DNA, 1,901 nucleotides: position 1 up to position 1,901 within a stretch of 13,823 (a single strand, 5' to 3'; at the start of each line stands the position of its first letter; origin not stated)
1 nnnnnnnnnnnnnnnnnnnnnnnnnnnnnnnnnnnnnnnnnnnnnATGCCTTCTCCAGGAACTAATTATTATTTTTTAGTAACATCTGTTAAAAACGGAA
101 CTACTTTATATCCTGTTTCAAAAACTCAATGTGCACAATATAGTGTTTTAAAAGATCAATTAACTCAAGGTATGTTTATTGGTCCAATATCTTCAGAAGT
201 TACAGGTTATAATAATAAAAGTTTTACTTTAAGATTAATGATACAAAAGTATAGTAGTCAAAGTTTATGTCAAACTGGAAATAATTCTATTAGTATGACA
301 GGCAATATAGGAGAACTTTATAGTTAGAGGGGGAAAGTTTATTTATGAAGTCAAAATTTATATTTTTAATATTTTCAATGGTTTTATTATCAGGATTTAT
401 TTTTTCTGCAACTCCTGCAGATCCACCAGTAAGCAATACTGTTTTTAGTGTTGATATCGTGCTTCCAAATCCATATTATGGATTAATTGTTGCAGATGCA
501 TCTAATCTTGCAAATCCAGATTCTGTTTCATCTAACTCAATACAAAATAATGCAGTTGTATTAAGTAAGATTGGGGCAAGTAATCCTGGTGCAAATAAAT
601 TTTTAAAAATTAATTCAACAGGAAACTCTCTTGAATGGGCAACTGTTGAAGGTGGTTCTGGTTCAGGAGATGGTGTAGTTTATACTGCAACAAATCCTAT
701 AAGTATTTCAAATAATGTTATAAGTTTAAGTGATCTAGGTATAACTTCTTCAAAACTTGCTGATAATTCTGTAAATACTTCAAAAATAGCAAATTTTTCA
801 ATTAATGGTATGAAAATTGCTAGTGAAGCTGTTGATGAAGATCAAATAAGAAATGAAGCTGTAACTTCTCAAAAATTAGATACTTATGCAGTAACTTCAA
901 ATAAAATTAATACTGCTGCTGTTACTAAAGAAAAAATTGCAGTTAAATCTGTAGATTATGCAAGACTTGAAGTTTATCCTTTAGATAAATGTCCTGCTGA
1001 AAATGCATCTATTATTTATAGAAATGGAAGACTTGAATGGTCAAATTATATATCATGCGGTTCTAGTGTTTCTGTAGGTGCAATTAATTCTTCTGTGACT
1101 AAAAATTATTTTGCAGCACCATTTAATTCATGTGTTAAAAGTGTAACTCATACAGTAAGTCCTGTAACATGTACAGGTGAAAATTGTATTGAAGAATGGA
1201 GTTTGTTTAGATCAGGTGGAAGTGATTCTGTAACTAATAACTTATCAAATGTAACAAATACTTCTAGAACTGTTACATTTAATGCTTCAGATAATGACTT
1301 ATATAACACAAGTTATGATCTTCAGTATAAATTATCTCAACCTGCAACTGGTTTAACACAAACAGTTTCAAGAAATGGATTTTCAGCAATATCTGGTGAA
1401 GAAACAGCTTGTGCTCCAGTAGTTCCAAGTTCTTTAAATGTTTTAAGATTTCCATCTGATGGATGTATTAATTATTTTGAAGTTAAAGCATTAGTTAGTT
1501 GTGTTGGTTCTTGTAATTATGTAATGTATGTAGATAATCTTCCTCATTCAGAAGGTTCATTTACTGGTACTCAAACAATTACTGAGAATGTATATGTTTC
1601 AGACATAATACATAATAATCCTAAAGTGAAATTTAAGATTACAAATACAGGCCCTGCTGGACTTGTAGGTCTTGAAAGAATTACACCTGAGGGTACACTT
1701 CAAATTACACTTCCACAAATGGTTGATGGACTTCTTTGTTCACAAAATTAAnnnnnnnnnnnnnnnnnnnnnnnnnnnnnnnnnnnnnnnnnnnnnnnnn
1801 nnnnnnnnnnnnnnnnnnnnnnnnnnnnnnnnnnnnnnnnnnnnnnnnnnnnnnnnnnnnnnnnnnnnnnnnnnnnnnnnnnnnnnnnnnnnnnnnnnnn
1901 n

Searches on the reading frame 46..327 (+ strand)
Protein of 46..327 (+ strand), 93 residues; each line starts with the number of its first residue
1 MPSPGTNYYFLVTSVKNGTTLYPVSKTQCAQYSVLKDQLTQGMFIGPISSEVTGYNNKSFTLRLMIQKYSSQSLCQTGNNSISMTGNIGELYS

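Call 6: search_protein_families(library=pfam, proteins=[window:46-327:+], max_evalue=0.1)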
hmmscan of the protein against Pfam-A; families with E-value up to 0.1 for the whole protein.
window:46-327:+ (93 aa): 0 families

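Call 13: search_protein_families(library=phrogs, proteins=[window:46-327:+], max_evalue=0.01)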
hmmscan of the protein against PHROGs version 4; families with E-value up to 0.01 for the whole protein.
window:46-327:+ (93 aa): 0 families

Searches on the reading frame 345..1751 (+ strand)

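Call 6: search_protein_families(library=pfam, proteins=[window:345-1751:+], max_evalue=0.1)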
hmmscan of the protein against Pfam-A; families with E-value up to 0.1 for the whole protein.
window:345-1751:+ (468 aa): 0 families

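Call 7: search_protein_families(library=ncbifam, proteins=[window:345-1751:+], max_evalue=0.1)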
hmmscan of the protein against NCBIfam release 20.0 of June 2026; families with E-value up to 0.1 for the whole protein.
window:345-1751:+ (468 aa): 1 family
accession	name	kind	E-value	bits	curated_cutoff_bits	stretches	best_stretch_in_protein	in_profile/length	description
NF041700.1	Shig_StxB_1e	exception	0.026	14.6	203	0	304-345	34-76/89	Shiga toxin Stx1e subunit B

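Call 13: search_protein_families(library=phrogs, proteins=[window:345-1751:+], max_evalue=0.01)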
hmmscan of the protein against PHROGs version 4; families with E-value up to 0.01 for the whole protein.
window:345-1751:+ (468 aa): 5 families
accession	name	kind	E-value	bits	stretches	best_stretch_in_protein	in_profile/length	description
phrog_892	-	tail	3e-10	40.3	1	133-261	360-451/782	tail fiber protein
phrog_26466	-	unknown function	2e-09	36.1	1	86-213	1772-1899/2337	-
phrog_13518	-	unknown function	3.4e-07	29.6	1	120-206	311-390/1230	-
phrog_32822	-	head and packaging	9.2e-07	27.9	1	63-203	901-1049/1548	virion structural protein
phrog_28766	-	tail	1.1e-06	28.4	2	127-199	145-217/472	tail fiber protein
